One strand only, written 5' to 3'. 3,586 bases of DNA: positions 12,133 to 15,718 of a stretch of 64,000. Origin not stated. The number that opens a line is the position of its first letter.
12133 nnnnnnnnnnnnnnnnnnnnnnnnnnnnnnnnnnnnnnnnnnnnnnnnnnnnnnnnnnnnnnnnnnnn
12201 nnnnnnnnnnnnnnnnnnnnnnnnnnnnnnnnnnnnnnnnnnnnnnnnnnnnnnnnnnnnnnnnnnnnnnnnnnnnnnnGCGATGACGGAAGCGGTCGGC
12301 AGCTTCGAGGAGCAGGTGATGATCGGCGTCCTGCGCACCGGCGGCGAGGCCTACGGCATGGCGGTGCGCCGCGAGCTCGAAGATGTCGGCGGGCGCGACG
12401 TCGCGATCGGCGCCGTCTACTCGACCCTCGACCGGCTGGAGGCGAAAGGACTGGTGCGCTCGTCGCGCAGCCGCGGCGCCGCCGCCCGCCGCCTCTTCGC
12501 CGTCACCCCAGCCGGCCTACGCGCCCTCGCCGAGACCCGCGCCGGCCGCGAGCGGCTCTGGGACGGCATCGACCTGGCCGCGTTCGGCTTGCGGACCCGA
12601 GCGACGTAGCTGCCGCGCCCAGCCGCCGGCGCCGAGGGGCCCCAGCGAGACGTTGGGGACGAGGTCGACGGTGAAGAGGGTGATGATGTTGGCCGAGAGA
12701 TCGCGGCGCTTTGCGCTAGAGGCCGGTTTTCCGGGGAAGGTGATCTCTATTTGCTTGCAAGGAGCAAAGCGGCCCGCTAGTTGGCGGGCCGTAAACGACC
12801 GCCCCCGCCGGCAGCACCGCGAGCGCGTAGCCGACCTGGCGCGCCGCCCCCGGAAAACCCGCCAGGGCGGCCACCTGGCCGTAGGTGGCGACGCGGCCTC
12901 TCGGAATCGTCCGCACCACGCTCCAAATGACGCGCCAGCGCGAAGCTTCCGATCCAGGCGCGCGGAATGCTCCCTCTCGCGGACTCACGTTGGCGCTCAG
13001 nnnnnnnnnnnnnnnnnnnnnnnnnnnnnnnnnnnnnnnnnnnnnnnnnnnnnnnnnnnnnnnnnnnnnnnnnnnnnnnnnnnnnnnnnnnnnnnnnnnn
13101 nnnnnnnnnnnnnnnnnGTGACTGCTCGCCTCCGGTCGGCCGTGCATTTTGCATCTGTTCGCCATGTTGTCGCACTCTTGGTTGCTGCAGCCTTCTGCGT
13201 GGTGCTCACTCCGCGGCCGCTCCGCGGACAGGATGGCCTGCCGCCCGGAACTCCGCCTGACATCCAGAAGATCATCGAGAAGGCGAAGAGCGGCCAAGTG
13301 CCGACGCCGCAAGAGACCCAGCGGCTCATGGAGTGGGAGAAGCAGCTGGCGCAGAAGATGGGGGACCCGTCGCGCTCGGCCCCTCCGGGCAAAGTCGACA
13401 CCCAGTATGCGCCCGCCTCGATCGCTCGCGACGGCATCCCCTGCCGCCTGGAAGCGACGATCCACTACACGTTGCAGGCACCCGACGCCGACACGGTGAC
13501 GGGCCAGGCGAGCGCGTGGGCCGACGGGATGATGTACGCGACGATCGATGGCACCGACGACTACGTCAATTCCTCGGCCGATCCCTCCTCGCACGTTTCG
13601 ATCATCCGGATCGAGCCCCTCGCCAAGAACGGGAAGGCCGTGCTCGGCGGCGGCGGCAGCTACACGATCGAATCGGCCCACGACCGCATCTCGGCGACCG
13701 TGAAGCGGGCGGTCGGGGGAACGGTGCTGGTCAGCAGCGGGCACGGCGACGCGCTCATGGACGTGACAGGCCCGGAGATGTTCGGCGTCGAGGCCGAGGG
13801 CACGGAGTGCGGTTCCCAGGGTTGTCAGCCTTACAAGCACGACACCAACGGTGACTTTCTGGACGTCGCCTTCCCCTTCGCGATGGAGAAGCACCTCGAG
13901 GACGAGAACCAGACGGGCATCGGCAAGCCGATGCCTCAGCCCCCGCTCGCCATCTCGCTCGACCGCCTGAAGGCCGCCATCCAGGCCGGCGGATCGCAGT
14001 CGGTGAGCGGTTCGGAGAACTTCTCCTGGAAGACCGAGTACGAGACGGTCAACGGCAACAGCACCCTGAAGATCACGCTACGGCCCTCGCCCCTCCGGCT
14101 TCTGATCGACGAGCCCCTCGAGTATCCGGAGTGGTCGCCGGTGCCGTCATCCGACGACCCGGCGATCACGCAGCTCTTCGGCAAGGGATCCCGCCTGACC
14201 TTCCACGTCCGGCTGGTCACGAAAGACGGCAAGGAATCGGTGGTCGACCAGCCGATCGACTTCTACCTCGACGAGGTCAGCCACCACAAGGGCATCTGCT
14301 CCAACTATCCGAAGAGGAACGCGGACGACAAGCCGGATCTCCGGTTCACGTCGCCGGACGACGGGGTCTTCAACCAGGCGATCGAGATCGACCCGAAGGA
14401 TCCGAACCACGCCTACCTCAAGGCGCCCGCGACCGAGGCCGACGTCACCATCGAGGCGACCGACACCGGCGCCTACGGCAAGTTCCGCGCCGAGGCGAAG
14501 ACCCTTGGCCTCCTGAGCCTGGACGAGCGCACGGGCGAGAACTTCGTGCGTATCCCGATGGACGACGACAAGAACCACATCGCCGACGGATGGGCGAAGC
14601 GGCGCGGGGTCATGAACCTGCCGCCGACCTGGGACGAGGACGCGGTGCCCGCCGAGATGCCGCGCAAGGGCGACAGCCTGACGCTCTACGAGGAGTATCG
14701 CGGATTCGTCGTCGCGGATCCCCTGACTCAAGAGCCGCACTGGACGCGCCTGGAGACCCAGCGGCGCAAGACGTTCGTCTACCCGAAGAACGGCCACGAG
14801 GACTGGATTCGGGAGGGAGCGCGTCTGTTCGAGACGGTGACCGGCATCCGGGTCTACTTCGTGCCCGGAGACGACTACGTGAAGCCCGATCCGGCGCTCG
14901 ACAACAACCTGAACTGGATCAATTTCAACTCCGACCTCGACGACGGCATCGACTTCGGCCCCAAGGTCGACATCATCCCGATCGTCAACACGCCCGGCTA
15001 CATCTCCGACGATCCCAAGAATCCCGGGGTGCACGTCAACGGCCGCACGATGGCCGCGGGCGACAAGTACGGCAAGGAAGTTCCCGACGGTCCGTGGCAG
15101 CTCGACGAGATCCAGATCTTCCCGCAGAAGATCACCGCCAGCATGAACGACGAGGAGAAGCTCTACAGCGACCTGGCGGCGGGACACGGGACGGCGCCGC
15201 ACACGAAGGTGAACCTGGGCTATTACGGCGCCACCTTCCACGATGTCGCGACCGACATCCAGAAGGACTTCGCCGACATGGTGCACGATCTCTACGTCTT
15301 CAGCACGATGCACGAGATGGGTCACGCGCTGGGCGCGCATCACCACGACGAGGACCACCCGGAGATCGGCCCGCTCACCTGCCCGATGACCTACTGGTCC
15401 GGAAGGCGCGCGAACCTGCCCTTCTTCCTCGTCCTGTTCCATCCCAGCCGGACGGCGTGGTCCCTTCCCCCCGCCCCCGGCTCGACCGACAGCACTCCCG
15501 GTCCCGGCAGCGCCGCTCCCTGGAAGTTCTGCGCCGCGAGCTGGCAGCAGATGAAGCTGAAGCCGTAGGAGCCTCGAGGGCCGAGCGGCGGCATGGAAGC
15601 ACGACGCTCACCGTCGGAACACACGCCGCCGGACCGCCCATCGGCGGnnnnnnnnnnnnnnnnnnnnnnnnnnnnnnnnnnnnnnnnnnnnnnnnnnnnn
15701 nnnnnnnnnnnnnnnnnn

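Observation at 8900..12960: ATL gene fragment duplicated as ~165-bp direct repeats flanking the ADOP-permease/PadR pair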

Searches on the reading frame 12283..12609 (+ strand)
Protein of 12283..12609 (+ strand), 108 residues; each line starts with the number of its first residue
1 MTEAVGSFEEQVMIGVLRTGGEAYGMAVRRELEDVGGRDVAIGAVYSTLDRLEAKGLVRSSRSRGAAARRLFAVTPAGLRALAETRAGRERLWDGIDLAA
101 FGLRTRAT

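Call 6: search_protein_families(library=pfam, proteins=[window:12283-12609:+], max_evalue=0.01)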
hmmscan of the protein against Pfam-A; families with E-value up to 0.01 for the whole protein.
window:12283-12609:+ (108 aa): 2 families
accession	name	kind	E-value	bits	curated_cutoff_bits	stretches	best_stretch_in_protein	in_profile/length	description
PF03551.20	PadR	-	2.7e-12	46.9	27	1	15-84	3-75/75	Transcriptional regulator PadR-like family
PF03965.22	Penicillinase_R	-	0.0026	18.5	22.6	1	6-63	2-56/115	Penicillinase repressor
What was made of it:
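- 12283..12609 (+): PadR-family regulator, 4 nt downstream of ADOP. PF03551 (call 6).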

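Call 8: find_encoding_contigs(protein=window:12283-12609:+, flank=10000, max_places=10)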
Protein window:12283-12609:+ (108 aa): 1 contig read that carries it; 1 place shown.
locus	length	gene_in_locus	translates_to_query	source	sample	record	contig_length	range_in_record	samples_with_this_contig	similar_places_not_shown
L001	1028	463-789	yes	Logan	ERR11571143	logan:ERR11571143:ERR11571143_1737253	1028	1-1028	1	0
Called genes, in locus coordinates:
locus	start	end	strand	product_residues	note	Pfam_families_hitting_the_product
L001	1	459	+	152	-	?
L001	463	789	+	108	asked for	PF03551:PadR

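Call 58: search_protein_families(library=ncbifam, proteins=[window:12283-12609:+], max_evalue=0.001)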
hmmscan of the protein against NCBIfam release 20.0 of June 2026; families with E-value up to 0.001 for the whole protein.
window:12283-12609:+ (108 aa): 4 families
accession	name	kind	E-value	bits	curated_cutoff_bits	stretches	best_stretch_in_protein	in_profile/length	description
NF053635.1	TransRegRv3488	equivalog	5.2e-09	36.2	140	1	24-91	23-90/98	Rv3488 family transcriptional regulator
TIGR03433.1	padR_acidobact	paralog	7.7e-06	25.9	101.8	1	20-96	15-95/101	PadR family transcriptional regulator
TIGR02719.1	repress_PhaQ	equivalog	0.00016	22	139.35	1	24-85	39-102/138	poly-beta-hydroxybutyrate-responsive repressor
NF041230.1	BagL_FevM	exception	0.00026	21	230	1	46-93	72-119/145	MarR family transcriptional regulator BagL/FevM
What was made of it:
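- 12283..12609 (+): It falls below the TIGR03433 cut-off (call 58).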

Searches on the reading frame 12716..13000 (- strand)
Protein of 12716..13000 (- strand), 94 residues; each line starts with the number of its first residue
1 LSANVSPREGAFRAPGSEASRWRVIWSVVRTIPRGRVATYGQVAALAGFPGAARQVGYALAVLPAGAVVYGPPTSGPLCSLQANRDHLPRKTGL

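Call 6: search_protein_families(library=pfam, proteins=[window:12716-13000:-], max_evalue=0.01)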
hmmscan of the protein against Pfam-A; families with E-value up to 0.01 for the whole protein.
window:12716-13000:- (94 aa): 1 family
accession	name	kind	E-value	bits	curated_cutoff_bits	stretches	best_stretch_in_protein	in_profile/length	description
PF01035.26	DNA_binding_1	-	3.1e-13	49.8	27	1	24-68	5-49/81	6-O-methylguanine DNA methyltransferase, DNA binding domain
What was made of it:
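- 12716..12988 (-): Truncated ATL reading frame: a possible GTG at 12988, then about 66 ATL-like codons and about 24 unrelated codons before the stop. It is an orphaned 5' gene fragment (pseudogene). PF01035 profile positions 5-49 only (call 6).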

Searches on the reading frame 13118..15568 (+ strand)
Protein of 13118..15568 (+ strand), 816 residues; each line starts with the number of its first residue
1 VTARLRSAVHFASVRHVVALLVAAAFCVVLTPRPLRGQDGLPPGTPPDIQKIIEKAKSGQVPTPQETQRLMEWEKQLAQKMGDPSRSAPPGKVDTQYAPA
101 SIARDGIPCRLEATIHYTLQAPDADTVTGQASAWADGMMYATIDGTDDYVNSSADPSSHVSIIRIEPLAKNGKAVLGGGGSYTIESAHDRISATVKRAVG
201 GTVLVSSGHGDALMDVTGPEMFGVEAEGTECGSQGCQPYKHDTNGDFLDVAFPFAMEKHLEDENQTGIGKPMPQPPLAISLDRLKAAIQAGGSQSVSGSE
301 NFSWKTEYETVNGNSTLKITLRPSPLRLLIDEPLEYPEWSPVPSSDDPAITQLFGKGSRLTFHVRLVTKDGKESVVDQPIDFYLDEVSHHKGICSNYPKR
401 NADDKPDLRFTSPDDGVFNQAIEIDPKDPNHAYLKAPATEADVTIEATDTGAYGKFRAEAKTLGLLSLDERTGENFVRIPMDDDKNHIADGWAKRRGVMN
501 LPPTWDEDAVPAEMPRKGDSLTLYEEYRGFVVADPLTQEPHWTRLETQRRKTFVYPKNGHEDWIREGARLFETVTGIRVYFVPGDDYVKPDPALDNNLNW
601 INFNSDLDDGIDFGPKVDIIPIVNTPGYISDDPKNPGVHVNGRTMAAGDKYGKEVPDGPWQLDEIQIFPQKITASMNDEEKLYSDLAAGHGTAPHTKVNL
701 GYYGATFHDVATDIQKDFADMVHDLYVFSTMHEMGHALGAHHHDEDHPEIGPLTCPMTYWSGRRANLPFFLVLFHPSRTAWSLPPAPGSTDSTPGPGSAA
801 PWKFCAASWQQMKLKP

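Call 6: search_protein_families(library=pfam, proteins=[window:13118-15568:+], max_evalue=0.01)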
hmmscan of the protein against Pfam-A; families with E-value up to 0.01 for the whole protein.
window:13118-15568:+ (816 aa): 0 families

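Call 9: find_related_loci(query=window:13118-15568:+, collection=genome_contigs, flank=10000)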
Query window:13118-15568:+ (816 aa) in genome_contigs; peptide patterns used: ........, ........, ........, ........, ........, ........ (x = any residue, [..] = any of these).
32 stretches matched a pattern, but none encodes a relative of the query by tblastn (E <= 1e-3).

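Call 37: find_homologous_proteins(query=window:13118-15568:+, max_evalue=0.00001)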
Query window:13118-15568:+ (816 aa): 7 proteins with E <= 0.00001 among 8000 candidates.
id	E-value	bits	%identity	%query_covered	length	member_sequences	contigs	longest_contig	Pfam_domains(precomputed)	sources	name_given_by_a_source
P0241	3.1e-186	639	43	97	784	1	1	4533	-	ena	-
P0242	1.9e-159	551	40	98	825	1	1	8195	-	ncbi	-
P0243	4.7e-93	331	35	69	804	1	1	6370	-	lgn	-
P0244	3.5e-30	123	29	57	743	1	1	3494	-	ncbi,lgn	-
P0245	5.8e-16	76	30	27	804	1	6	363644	-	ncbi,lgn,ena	ncbi:MAG: hypothetical protein U0264_16360 [Candidatus Kapaibacterium sp.]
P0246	2.2e-15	74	33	27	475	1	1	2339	-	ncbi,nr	ncbi:MAG TPA: hypothetical protein VHV83_17905, partial [Armatimonadota bacterium]|nr:hypothetical p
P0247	2.1e-12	64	26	49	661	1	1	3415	-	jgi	jgi:hypothetical protein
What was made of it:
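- Tried and rejected: The 816-aa neighbour found nothing in genome_contigs (call 9) and has only 7 distant homologues (call 37).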

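Call 58: search_protein_families(library=ncbifam, proteins=[window:13118-15568:+], max_evalue=0.001)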
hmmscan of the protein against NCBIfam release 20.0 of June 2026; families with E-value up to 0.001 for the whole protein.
window:13118-15568:+ (816 aa): 0 families

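Call 60: find_encoding_contigs(protein=window:13118-15568:+, flank=3000, max_places=6)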
Protein window:13118-15568:+ (816 aa): no gene with exactly this product is on record in the collection.
